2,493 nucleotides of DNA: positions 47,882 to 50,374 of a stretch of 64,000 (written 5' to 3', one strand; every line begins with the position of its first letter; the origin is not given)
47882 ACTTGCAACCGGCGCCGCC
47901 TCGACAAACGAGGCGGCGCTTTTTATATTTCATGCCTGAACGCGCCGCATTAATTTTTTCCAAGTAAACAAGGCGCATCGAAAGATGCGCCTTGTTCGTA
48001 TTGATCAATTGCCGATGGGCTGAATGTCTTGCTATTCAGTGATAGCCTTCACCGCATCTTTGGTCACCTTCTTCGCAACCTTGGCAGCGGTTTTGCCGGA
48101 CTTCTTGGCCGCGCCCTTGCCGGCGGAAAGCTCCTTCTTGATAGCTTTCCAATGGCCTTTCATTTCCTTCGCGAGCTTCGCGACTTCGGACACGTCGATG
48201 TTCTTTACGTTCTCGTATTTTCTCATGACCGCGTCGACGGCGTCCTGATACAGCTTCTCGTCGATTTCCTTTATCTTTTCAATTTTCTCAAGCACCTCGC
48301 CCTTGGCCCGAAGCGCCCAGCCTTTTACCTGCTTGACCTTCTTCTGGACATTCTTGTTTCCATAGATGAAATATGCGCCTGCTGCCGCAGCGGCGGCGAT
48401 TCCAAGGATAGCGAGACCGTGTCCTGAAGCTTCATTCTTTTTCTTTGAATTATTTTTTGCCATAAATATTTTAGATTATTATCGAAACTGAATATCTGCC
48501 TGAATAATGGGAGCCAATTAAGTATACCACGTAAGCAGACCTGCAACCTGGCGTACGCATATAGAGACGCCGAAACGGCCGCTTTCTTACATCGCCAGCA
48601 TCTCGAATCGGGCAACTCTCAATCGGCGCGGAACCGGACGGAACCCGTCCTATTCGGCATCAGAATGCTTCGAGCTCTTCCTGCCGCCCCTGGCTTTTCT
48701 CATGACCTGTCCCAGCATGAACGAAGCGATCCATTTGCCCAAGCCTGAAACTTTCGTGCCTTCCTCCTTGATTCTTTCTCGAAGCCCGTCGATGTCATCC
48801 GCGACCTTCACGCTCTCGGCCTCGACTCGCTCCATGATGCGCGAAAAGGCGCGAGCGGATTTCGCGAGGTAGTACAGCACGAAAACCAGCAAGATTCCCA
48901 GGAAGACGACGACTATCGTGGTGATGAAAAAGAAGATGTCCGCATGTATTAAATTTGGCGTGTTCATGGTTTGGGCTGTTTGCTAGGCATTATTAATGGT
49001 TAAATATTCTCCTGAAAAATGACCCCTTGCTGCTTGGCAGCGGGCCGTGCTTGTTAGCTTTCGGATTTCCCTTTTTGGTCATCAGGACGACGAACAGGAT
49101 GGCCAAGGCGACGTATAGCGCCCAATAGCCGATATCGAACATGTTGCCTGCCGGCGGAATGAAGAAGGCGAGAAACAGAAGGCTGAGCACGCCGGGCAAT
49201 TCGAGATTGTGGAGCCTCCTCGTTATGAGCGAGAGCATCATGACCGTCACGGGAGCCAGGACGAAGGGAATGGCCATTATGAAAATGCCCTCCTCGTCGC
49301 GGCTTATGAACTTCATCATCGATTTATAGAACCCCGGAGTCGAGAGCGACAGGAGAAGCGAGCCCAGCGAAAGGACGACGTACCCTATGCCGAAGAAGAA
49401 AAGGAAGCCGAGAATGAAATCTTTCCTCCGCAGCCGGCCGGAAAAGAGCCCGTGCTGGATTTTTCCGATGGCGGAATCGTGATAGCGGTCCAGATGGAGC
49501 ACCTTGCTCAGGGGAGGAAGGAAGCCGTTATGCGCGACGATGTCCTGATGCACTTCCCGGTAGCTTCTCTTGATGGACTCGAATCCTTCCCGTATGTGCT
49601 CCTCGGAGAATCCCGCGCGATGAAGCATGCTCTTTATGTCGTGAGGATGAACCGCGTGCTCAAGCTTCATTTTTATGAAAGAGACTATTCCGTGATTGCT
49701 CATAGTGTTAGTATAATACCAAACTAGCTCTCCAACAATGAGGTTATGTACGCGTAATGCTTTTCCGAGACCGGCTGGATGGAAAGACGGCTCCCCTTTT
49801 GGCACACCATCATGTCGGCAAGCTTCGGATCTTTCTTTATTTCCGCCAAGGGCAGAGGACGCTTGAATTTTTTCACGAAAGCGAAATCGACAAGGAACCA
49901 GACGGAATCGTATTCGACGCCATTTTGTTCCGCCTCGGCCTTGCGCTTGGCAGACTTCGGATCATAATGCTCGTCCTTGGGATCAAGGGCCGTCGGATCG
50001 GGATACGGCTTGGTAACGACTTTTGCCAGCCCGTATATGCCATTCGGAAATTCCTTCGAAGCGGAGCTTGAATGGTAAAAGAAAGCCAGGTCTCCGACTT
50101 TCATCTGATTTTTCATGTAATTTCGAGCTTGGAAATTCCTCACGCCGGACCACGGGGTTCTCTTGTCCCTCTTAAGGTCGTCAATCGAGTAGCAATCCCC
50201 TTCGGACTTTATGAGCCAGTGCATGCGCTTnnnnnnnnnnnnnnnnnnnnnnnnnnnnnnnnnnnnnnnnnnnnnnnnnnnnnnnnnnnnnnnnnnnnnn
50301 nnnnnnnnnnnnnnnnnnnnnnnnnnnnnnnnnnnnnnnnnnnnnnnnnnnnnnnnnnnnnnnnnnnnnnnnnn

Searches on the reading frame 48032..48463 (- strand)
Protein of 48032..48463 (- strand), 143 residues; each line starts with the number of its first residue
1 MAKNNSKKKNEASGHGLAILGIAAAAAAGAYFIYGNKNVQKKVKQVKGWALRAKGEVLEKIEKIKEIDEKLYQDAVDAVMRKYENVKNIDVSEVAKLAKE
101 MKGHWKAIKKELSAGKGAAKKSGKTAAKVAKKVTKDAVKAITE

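Call 3: search_protein_families(library=pfam, proteins=[window:48032-48463:-], max_evalue=0.01)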
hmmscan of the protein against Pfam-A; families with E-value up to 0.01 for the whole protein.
window:48032-48463:- (143 aa): 0 families

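Call 57: search_protein_families(library=ncbifam, proteins=[window:48032-48463:-], max_evalue=0.01)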
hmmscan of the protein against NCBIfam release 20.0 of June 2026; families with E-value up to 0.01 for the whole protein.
window:48032-48463:- (143 aa): 1 family
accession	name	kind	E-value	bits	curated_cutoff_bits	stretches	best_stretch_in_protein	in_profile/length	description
NF058506.1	phy_ery_CpeA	equivalog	0.0043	17.4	225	1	22-96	9-76/164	C-phycoerythrin subunit alpha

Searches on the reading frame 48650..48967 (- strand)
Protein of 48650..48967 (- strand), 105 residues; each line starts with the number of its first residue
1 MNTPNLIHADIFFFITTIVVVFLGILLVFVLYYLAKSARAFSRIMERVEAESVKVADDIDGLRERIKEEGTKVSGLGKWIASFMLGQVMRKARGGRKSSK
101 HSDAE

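Call 3: search_protein_families(library=pfam, proteins=[window:48650-48967:-], max_evalue=0.01)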
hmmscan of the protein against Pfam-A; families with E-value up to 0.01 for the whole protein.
window:48650-48967:- (105 aa): 1 family
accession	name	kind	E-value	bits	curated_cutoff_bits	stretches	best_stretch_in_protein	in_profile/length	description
PF06103.16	DUF948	-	0.0012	19.4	37.2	1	14-68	4-58/89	Bacterial protein of unknown function (DUF948)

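Call 57: search_protein_families(library=ncbifam, proteins=[window:48650-48967:-], max_evalue=0.01)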
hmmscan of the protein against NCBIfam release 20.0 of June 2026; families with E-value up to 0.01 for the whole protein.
window:48650-48967:- (105 aa): 0 families

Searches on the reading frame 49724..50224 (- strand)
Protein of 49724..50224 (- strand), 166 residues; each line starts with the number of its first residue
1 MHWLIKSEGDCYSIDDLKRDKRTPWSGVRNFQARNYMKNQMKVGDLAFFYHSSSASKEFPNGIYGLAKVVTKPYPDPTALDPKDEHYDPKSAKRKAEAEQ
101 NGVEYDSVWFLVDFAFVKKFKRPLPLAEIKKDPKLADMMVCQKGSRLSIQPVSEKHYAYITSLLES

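Call 3: search_protein_families(library=pfam, proteins=[window:49724-50224:-], max_evalue=0.01)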
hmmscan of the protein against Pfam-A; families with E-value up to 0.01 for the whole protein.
window:49724-50224:- (166 aa): 1 family
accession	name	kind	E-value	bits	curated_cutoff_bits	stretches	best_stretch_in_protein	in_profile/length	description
PF01878.24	EVE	-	1.7e-49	168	23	1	2-162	2-144/145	EVE domain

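Call 57: search_protein_families(library=ncbifam, proteins=[window:49724-50224:-], max_evalue=0.01)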
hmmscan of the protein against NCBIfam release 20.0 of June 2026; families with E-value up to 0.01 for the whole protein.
window:49724-50224:- (166 aa): 1 family
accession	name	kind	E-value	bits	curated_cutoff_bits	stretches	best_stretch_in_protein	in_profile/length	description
NF002008.0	PRK00809.1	subfamily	0.0044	16.7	139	1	36-83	30-78/146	hypothetical protein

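Call 58: search_protein_families(library=padloc, proteins=[window:49724-50224:-], max_evalue=0.01)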
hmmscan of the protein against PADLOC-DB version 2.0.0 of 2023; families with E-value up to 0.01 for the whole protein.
window:49724-50224:- (166 aa): 0 families
